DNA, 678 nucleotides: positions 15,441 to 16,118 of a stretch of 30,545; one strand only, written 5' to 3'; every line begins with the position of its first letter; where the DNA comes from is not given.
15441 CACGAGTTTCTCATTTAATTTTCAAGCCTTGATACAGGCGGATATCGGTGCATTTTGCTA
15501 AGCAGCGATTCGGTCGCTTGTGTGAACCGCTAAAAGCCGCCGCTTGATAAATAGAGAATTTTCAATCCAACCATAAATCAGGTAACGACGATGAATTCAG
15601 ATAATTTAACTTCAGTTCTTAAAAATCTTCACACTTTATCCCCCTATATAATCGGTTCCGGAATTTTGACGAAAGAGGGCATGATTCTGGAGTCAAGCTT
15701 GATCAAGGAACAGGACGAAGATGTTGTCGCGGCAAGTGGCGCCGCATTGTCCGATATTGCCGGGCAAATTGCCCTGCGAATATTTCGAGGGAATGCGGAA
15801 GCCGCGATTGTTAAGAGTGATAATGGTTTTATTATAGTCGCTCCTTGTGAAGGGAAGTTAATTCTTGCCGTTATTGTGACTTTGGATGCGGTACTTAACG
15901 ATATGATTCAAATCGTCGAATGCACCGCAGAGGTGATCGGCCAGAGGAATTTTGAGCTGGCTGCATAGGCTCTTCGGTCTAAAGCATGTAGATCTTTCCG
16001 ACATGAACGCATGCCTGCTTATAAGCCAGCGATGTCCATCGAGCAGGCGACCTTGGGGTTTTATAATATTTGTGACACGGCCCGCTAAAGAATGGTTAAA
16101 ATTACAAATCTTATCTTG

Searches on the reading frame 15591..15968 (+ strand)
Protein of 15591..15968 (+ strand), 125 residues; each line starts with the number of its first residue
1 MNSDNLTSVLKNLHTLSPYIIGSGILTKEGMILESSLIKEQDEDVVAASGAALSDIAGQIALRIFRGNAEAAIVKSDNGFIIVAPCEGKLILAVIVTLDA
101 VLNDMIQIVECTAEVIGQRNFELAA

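Call 10: search_protein_families(library=pfam, proteins=[window:15591-15968:+])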
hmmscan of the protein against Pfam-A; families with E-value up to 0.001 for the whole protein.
window:15591-15968:+ (125 aa): 1 family
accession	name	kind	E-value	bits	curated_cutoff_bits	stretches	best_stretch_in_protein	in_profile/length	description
PF03259.23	Robl_LC7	-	8.8e-09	35.4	23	1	17-95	12-90/91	Roadblock/LC7 domain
